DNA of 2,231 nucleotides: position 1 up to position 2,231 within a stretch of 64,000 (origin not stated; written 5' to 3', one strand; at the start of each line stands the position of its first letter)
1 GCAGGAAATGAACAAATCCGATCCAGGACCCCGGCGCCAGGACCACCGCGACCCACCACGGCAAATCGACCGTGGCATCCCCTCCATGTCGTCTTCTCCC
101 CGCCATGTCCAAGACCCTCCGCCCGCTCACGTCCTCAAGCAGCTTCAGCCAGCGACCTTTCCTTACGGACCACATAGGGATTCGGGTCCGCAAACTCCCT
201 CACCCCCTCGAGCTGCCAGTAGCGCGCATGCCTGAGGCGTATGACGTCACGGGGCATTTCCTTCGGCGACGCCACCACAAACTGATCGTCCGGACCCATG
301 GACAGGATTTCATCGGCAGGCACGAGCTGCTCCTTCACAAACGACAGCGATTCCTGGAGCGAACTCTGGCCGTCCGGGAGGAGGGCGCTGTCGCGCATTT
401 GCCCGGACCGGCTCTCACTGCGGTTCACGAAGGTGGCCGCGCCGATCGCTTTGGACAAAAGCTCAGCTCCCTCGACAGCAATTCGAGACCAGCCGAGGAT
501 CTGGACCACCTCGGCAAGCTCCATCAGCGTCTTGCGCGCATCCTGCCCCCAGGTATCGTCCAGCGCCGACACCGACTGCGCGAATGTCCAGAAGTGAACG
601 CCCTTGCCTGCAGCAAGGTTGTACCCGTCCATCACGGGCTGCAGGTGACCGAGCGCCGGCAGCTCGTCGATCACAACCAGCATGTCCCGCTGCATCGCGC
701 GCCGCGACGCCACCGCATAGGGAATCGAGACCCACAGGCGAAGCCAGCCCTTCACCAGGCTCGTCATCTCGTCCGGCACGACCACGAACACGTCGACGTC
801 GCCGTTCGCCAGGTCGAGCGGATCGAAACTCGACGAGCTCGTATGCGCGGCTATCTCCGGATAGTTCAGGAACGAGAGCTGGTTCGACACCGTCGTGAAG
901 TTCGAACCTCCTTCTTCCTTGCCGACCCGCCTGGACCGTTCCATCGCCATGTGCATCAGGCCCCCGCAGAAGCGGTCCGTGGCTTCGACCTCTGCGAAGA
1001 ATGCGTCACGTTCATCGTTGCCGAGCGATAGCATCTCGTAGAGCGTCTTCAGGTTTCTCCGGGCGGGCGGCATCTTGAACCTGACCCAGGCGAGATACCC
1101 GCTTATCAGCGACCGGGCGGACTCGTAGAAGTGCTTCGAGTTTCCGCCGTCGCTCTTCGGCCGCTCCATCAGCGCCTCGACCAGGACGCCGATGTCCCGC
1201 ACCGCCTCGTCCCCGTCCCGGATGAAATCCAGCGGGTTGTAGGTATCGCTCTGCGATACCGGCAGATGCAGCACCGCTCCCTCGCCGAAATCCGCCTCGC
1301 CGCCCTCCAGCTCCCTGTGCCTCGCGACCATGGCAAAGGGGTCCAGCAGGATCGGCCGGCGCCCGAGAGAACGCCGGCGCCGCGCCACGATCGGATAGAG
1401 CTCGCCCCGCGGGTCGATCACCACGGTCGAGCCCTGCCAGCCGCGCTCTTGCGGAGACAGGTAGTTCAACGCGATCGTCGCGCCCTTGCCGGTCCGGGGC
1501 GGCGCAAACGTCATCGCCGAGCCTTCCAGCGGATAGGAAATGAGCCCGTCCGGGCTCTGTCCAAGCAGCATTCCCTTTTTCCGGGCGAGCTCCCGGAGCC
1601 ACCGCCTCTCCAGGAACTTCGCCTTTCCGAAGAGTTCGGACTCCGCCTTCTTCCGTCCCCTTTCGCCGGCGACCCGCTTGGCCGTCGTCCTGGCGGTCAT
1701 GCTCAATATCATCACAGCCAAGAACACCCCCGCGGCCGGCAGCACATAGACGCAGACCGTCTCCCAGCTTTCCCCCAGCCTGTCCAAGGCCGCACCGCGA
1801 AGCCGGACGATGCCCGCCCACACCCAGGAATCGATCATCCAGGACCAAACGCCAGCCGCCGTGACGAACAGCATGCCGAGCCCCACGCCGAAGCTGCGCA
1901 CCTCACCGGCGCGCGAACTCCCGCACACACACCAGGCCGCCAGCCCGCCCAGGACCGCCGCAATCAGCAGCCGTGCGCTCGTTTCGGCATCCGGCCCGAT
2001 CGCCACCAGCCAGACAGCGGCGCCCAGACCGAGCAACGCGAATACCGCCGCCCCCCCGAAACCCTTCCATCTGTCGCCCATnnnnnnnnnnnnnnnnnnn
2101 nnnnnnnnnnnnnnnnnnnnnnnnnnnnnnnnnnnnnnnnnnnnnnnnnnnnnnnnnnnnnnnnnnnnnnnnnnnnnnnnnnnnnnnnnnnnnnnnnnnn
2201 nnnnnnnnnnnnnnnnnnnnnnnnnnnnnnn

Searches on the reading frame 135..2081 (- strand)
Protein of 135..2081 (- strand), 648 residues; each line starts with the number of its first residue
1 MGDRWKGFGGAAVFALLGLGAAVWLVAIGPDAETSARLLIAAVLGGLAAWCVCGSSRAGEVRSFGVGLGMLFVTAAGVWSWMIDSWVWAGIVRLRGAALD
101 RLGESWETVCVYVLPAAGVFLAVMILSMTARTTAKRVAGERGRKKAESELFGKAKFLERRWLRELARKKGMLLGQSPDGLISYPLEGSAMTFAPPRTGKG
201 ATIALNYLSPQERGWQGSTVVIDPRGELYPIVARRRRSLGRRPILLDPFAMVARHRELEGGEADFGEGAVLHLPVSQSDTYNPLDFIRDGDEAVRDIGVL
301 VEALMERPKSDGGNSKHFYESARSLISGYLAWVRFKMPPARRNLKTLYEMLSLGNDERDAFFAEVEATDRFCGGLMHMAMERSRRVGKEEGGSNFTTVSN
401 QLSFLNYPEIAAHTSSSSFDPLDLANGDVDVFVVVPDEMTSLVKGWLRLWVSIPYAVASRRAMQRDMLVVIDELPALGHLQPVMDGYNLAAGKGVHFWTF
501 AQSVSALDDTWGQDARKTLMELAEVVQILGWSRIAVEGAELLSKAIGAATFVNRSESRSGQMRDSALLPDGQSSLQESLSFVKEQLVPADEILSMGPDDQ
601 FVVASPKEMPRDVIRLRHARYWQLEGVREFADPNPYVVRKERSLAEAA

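Call 32: find_encoding_contigs(protein=window:135-2081:-, flank=10000, max_places=4)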
Protein window:135-2081:- (648 aa): 1 contig read that carries it; 1 place shown.
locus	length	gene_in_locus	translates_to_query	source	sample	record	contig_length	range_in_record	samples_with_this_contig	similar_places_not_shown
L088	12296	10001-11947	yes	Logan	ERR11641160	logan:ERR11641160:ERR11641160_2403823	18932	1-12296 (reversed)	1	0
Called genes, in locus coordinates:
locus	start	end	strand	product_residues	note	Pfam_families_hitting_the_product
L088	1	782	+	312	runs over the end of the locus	PF12293:T4BSS_DotH_IcmK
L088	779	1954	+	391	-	-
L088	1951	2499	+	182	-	-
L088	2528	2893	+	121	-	-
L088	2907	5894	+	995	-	-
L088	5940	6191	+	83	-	-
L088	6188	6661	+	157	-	-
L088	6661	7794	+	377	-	PF28212:TraW-like (weak)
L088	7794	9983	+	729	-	-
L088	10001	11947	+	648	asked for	PF02534:T4SS-DNA_transf, PF10412:TrwB_AAD_bind (weak), PF12696:TraG-D_C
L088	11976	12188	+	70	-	-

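Call 35: find_homologous_proteins(query=window:135-2081:-, max_evalue=1e-20)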
Query window:135-2081:- (648 aa): 528 proteins with E <= 1e-20 among 8000 candidates; the best 120 are listed.
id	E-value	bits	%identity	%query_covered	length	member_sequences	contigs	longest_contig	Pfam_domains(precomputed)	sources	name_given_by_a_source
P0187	0.0e+0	1350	92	100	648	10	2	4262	PF10412.16,PF02534.21,PF12696.14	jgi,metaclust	metaclust:\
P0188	0.0e+0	1261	84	100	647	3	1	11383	PF10412.16,PF02534.21,PF12696.14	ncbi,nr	ncbi:MAG: TraM recognition domain-containing protein [Alphaproteobacteria bacterium]|nr:TraM recogni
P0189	0.0e+0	1250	84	100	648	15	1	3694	PF10412.16,PF02534.21,PF12696.14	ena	-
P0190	0.0e+0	1248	84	100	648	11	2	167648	PF10412.16,PF02534.21,PF12696.14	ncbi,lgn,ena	-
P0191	0.0e+0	1217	82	100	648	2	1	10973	PF10412.16,PF02534.21,PF12696.14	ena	-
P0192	0.0e+0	1148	78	100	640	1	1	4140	PF10412.16,PF02534.21,PF12696.14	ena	-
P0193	0.0e+0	1136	78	100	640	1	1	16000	PF10412.16,PF02534.21,PF12696.14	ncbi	-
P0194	0.0e+0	1126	77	100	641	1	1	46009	PF02534.21,PF12696.14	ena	-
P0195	0.0e+0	1111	74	100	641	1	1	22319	PF10412.16,PF02534.21,PF12696.14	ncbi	-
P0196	0.0e+0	1109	75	100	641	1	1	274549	PF02534.21,PF12696.14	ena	-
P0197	0.0e+0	1107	75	100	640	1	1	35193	PF10412.16,PF02534.21,PF12696.14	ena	-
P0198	0.0e+0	1097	75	100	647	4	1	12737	PF10412.16,PF02534.21,PF12696.14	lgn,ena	-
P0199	0.0e+0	1088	76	96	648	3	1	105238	PF10412.16,PF02534.21,PF12696.14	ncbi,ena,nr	ncbi:MAG: type IV secretory system conjugative DNA transfer family protein [Alphaproteobacteria bact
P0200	0.0e+0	1082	76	98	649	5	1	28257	PF10412.16,PF02534.21,PF12696.14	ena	-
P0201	0.0e+0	1076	76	95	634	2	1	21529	PF10412.16,PF02534.21,PF12696.14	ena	-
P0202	0.0e+0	1070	71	99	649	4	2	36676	PF10412.16,PF02534.21,PF12696.14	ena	-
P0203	0.0e+0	1061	79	90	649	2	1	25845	PF10412.16,PF02534.21,PF12696.14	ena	-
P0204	0.0e+0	1059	72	99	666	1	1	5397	PF10412.16,PF02534.21,PF12696.14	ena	-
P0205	0.0e+0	1058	72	100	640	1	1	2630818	PF10412.16,PF02534.21,PF12696.14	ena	-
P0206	0.0e+0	1051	74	98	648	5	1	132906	PF10412.16,PF02534.21,PF12696.14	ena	-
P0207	2.3e-294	996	73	93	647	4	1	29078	PF10412.16,PF02534.21,PF12696.14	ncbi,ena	-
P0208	2.7e-293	992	71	98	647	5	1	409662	PF10412.16,PF02534.21,PF12696.14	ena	-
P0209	6.7e-285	964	68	98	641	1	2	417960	PF10412.16,PF02534.21,PF12696.14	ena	-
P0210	2.6e-271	919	65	99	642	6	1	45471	PF02534.21,PF12696.14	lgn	-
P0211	3.6e-269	912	66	98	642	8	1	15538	PF02534.21,PF12696.14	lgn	-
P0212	5.6e-266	902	66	97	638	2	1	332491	PF02534.21,PF12696.14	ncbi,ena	-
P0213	1.0e-264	898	63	98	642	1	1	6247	PF02534.21,PF12696.14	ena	-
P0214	7.2e-258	875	63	93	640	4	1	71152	PF10412.16,PF02534.21,PF12696.14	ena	-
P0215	1.5e-257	874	66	98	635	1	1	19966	PF02534.21,PF12696.14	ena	-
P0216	3.9e-257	873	67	87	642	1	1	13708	PF02534.21,PF12696.14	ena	-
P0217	8.7e-257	872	67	90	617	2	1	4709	PF10412.16,PF02534.21,PF12696.14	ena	-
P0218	2.7e-256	870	63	98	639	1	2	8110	PF10412.16,PF02534.21,PF12696.14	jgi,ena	-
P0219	9.1e-255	865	62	93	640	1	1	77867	PF10412.16,PF02534.21,PF12696.14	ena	-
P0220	1.5e-254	864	61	96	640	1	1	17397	PF10412.16,PF02534.21,PF12696.14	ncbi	-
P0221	6.4e-254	862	85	42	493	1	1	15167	PF10412.16,PF02534.21,PF12696.14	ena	-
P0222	3.4e-252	856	62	93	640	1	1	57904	PF10412.16,PF02534.21,PF12696.14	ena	-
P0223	1.1e-194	666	58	79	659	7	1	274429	PF10412.16,PF02534.21,PF12696.14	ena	-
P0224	2.9e-194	665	51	97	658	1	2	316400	PF10412.16,PF02534.21,PF12696.14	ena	-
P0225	3.8e-194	665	51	97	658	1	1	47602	PF10412.16,PF02534.21,PF12696.14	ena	-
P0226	3.9e-194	665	51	97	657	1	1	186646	PF10412.16,PF02534.21,PF12696.14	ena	-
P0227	5.5e-194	664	51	97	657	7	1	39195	PF10412.16,PF02534.21,PF12696.14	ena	-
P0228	7.7e-194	664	51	97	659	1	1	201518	PF10412.16,PF02534.21,PF12696.14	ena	-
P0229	1.2e-193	663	51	97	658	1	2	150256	PF10412.16,PF02534.21,PF12696.14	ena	-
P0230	1.6e-193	663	53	98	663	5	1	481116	PF10412.16,PF02534.21,PF12696.14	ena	-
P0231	1.8e-193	662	53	92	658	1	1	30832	PF10412.16,PF02534.21,PF12696.14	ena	-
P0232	2.7e-193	662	51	97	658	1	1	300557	PF10412.16,PF02534.21,PF12696.14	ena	-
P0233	2.8e-193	662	51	97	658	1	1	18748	PF10412.16,PF02534.21,PF12696.14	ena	-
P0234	3.7e-193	661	51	97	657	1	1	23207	PF10412.16,PF02534.21,PF12696.14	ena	-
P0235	3.8e-193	661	51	97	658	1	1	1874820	PF10412.16,PF02534.21,PF12696.14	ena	-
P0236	3.9e-193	661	51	97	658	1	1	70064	PF10412.16,PF02534.21,PF12696.14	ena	-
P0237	4.1e-193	661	53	93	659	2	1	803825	PF10412.16,PF02534.21,PF12696.14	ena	-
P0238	4.3e-193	661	51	96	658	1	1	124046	PF10412.16,PF02534.21,PF12696.14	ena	-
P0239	4.6e-193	661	51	97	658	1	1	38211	PF10412.16,PF02534.21,PF12696.14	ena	-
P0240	4.7e-193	661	53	93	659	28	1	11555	PF10412.16,PF02534.21,PF12696.14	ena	-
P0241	4.8e-193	661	51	97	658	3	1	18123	PF10412.16,PF02534.21,PF12696.14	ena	-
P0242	5.0e-193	661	51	97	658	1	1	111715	PF10412.16,PF02534.21,PF12696.14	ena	-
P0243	5.8e-193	661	50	97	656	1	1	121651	PF10412.16,PF02534.21,PF12696.14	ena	-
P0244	6.3e-193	661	51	97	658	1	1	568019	PF10412.16,PF02534.21,PF12696.14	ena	-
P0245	7.1e-193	660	51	97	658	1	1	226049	PF10412.16,PF02534.21,PF12696.14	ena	-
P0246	7.6e-193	660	51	98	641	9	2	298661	PF10412.16,PF02534.21,PF12696.14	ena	-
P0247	8.9e-193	660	51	97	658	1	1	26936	PF10412.16,PF02534.21,PF12696.14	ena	-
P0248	8.9e-193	660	52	97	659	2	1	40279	PF10412.16,PF02534.21,PF12696.14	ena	-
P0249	1.3e-192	660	55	86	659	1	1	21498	PF10412.16,PF02534.21,PF12696.14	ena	-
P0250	1.4e-192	659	51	97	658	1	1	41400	PF10412.16,PF02534.21,PF12696.14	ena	-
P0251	1.4e-192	659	51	97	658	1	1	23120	PF10412.16,PF02534.21,PF12696.14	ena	-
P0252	1.6e-192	659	51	97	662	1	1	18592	PF10412.16,PF02534.21,PF12696.14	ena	-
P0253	2.0e-192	659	51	97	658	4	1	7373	PF10412.16,PF02534.21,PF12696.14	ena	-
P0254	2.3e-192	659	51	97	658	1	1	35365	PF10412.16,PF02534.21,PF12696.14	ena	-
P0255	2.9e-192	658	52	97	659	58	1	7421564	PF10412.16,PF02534.21,PF12696.14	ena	-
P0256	3.1e-192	658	51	97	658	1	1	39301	PF10412.16,PF02534.21,PF12696.14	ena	-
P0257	3.2e-192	658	51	97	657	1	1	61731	PF10412.16,PF02534.21,PF12696.14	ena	-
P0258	3.7e-192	658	53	92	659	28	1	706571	PF10412.16,PF02534.21,PF12696.14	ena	-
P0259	3.8e-192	658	51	97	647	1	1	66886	PF10412.16,PF02534.21,PF12696.14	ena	-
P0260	4.0e-192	658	52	93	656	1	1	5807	PF10412.16,PF02534.21,PF12696.14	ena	-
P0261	4.2e-192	658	51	97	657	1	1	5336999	PF10412.16,PF02534.21,PF12696.14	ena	-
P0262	4.4e-192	658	51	97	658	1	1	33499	PF10412.16,PF02534.21,PF12696.14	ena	-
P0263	5.8e-192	657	51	97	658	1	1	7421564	PF10412.16,PF02534.21,PF12696.14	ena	-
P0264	6.1e-192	657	52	93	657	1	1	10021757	PF10412.16,PF02534.21,PF12696.14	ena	-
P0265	6.2e-192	657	51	97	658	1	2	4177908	PF10412.16,PF02534.21,PF12696.14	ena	-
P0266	7.4e-192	657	51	97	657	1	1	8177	PF10412.16,PF02534.21,PF12696.14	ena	-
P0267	8.3e-192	657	51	97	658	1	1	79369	PF10412.16,PF02534.21,PF12696.14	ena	-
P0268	8.8e-192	657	51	97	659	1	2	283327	PF10412.16,PF02534.21,PF12696.14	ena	-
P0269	8.8e-192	657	59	78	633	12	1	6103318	PF10412.16,PF02534.21,PF12696.14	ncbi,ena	-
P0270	8.9e-192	657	51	96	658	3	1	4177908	PF10412.16,PF02534.21,PF12696.14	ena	-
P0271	1.9e-191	656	51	97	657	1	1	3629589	PF10412.16,PF02534.21,PF12696.14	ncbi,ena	-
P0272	1.9e-191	656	51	97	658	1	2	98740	PF10412.16,PF02534.21,PF12696.14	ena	-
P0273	2.1e-191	656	51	97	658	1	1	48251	PF10412.16,PF02534.21,PF12696.14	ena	-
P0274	2.4e-191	655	53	98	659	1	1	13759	PF10412.16,PF02534.21,PF12696.14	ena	-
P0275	2.4e-191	655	51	98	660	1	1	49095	PF10412.16,PF02534.21,PF12696.14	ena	-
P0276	2.6e-191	655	52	95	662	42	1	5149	PF10412.16,PF02534.21,PF12696.14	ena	-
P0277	3.0e-191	655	55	90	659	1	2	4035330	PF10412.16,PF02534.21,PF12696.14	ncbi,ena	-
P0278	3.6e-191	655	52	92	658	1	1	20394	PF10412.16,PF02534.21,PF12696.14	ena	-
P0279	3.8e-191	655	50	97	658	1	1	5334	PF10412.16,PF02534.21,PF12696.14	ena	-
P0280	3.8e-191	655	50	97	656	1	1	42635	PF10412.16,PF02534.21,PF12696.14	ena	-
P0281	3.9e-191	655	51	97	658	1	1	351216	PF10412.16,PF02534.21,PF12696.14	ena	-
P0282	4.0e-191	655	51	97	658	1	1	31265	PF10412.16,PF02534.21,PF12696.14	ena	-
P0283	4.1e-191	655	52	93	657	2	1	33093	PF10412.16,PF02534.21,PF12696.14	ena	-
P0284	4.1e-191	655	50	97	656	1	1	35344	PF10412.16,PF02534.21,PF12696.14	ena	-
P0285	4.3e-191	654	50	97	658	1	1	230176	PF10412.16,PF02534.21,PF12696.14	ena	-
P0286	4.5e-191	654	58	77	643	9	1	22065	PF10412.16,PF02534.21,PF12696.14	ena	-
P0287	4.6e-191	654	50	97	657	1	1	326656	PF10412.16,PF02534.21,PF12696.14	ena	-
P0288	4.8e-191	654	55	87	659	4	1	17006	PF10412.16,PF02534.21,PF12696.14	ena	-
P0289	5.2e-191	654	52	92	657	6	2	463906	PF10412.16,PF02534.21,PF12696.14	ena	-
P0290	5.3e-191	654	51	97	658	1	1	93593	PF10412.16,PF02534.21,PF12696.14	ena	-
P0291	5.4e-191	654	51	97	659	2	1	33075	PF10412.16,PF02534.21,PF12696.14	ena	-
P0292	6.9e-191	654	52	92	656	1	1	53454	PF10412.16,PF02534.21,PF12696.14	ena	-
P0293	7.0e-191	654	51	97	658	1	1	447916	PF10412.16,PF02534.21,PF12696.14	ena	-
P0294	7.5e-191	654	52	93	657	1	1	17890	PF10412.16,PF02534.21,PF12696.14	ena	-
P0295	7.9e-191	654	50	97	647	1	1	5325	PF10412.16,PF02534.21,PF12696.14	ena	-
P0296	8.4e-191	654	51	97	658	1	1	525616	PF10412.16,PF02534.21,PF12696.14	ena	-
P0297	8.4e-191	654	54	90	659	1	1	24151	PF10412.16,PF02534.21,PF12696.14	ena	-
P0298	8.4e-191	654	50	97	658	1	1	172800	PF10412.16,PF02534.21,PF12696.14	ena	-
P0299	9.0e-191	653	51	97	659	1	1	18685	PF10412.16,PF02534.21,PF12696.14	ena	-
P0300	9.4e-191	653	54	90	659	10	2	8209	PF10412.16,PF02534.21,PF12696.14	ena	-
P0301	9.5e-191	653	50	97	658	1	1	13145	PF10412.16,PF02534.21,PF12696.14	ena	-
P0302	9.9e-191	653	51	97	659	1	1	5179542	PF10412.16,PF02534.21,PF12696.14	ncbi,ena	-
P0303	1.2e-190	653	52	93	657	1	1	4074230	PF10412.16,PF02534.21,PF12696.14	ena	-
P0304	1.3e-190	653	50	97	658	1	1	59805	PF10412.16,PF02534.21,PF12696.14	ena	-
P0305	1.5e-190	653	51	97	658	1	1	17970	PF10412.16,PF02534.21,PF12696.14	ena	-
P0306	1.6e-190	653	52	93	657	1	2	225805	PF10412.16,PF02534.21,PF12696.14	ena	-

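Call 36: find_encoding_contigs(protein=P0190, flank=10000, max_places=3)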
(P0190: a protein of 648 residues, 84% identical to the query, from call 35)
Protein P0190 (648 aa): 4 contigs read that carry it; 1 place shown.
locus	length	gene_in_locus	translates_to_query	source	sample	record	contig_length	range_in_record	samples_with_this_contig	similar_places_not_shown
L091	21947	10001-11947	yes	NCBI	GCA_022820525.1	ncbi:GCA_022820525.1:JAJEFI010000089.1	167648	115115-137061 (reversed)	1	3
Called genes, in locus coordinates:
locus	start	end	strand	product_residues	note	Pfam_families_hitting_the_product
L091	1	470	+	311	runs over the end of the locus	PF12293:T4BSS_DotH_IcmK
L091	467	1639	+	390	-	-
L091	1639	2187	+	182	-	-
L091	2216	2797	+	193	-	-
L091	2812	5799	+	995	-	-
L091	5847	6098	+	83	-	-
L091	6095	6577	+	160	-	-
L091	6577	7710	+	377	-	PF28212:TraW-like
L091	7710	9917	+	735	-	-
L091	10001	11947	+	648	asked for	PF02534:T4SS-DNA_transf, PF10412:TrwB_AAD_bind (weak), PF12696:TraG-D_C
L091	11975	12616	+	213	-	PF04471:Mrr_cat, PF22722:NA-iREase1 (weak)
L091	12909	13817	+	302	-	PF07505:DUF5131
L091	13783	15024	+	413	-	-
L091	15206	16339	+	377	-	-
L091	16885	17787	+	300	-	PF01936:NYN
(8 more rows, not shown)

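Call 45: search_dna_similar(query=window:135-2081:-, collection=plasmids, mode=protein, max_rows=15)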
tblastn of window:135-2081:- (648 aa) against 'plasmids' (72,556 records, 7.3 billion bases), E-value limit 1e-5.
Records with a match: 2192; places in all: 2307; records where one place covers at least 80% of the query: 197.
Best place of each record, by identity: <60% 2192.
By first word of the organism name: Rhizobium 328; Agrobacterium 245; Sinorhizobium 134; Lactiplantibacillus 91; Campylobacter 75; Pseudosulfitobacter 62; Bradyrhizobium 61; Klebsiella 56; Phaeobacter 55; Neisseria 52; and 197 more.
By predicted mobility (MOB-suite, as given by PLSDB): conjugative 1499; non-mobilizable 501; mobilizable 192.
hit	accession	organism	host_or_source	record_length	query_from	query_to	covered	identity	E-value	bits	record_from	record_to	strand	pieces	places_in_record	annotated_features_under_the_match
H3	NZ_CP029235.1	Sinorhizobium fredii CCBAU 45436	Glycine max,cell culture,plant root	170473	119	648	82%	28.8%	2e-31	138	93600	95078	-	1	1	type IV secretory system conjugative DNA transfer family protein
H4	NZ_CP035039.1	Sinorhizobium fredii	single cell,soil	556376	119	648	82%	28.8%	2e-31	138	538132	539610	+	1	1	type IV secretory system conjugative DNA transfer family protein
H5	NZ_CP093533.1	Shinella zoogloeoides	-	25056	52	565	79%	29.3%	4e-29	131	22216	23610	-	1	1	type IV secretory system conjugative DNA transfer family protein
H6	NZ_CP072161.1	Rhizobium sp. B230/85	Himalayan blackberry,cell culture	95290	122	625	78%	29.5%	3e-31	138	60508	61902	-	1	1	type IV secretory system conjugative DNA transfer family protein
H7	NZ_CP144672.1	Sphingomonas sp. gentR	other,gentamicin working solution ...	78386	135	631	77%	29.9%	2e-32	141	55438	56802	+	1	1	type IV secretory system conjugative DNA transfer family protein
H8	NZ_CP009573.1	Sphingomonas taxi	Plant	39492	135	641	78%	29.0%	3e-32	141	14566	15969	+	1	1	type IV secretory system conjugative DNA transfer family protein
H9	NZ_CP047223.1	Sphingobium yanoikuyae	cell culture,sludge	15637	139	633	76%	29.5%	2e-34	148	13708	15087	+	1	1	type IV secretory system conjugative DNA transfer family protein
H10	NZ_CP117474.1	Sphingobium sp. YC-XJ3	whole organism,Contaminated soil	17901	139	633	76%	29.5%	2e-34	148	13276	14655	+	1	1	type IV secretory system conjugative DNA transfer family protein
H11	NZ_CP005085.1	Sphingobium sp. TKS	-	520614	139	631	76%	29.6%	3e-34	147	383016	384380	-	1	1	type IV secretory system conjugative DNA transfer family protein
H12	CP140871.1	Rhizobium ruizarguesonis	Trifolium pratense,whole organism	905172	72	602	82%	27.3%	5e-23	112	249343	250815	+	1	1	type IV secretory system conjugative DNA transfer family protein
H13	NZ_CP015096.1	Salipiger abyssi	single cell,marine seawater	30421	53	603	85%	26.2%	5e-21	106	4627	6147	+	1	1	type IV secretory system conjugative DNA transfer family protein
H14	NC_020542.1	Sphingomonas sp. MM-1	-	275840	142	631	76%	29.4%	1e-33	145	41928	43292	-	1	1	type IV secretory system conjugative DNA transfer family protein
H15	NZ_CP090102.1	Rhizobium leguminosarum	Trifolium pratense,Cell culture,Plant ...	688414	72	595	81%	27.4%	2e-28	129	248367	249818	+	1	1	type IV secretory system conjugative DNA transfer family protein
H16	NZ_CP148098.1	Rhizobium sp. T1470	Medicago sativa,cell culture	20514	117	627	79%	28.0%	5e-27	125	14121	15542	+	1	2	type IV secretory system conjugative DNA transfer family protein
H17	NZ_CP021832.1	Sinorhizobium meliloti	Medicago truncatula,Single Cell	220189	119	595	74%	30.0%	7e-33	143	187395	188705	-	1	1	type IV secretory system conjugative DNA transfer family protein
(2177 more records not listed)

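Call 50: find_related_loci(query=window:135-2081:-, collection=viral_contigs, flank=10000)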
Query window:135-2081:- (648 aa) in viral_contigs; peptide patterns used: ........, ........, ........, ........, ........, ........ (x = any residue, [..] = any of these).
6 stretches matched a pattern, but none encodes a relative of the query by tblastn (E <= 1e-3).

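Call 55: search_protein_families(library=pfam, proteins=[L088:11976-12188:+], max_evalue=0.01)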
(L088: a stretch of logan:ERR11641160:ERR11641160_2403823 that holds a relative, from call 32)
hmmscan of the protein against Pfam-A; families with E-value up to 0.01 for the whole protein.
L088:11976-12188:+ (70 aa): 0 families

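Call 60: list_cluster_members(proteins=[L088:11976-12188:+, L099:11316-11816:+, L099:10094-10996:+, L099:8959-9915:+, L099:4697-5830:+, L099:7828-8271:+])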
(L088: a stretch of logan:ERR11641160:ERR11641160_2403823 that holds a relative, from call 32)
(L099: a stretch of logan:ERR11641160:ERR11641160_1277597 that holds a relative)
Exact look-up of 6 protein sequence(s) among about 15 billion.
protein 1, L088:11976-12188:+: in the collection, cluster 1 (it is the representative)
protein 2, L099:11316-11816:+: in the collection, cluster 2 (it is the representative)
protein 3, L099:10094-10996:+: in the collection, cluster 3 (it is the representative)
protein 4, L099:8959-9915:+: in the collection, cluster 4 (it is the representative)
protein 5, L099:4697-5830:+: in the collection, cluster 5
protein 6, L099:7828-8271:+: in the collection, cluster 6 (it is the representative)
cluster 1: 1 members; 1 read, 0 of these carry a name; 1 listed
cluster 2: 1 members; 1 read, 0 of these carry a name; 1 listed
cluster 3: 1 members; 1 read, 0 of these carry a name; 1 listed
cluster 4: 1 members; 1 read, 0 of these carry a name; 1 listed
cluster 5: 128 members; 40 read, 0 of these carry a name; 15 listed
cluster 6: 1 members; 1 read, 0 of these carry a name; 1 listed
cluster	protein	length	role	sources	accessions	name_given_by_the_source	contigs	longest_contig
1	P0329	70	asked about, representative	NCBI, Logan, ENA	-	-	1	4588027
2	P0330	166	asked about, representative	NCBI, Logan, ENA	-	-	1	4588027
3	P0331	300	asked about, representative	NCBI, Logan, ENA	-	-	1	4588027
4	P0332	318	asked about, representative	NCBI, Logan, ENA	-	-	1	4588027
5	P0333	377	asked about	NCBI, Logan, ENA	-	-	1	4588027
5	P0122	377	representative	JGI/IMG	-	-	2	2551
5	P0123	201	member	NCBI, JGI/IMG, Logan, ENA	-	-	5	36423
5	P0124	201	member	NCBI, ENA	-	-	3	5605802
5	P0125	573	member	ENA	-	-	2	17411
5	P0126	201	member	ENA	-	-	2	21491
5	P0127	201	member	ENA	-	-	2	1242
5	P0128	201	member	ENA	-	-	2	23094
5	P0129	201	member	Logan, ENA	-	-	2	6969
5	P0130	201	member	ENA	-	-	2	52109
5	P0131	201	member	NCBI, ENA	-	-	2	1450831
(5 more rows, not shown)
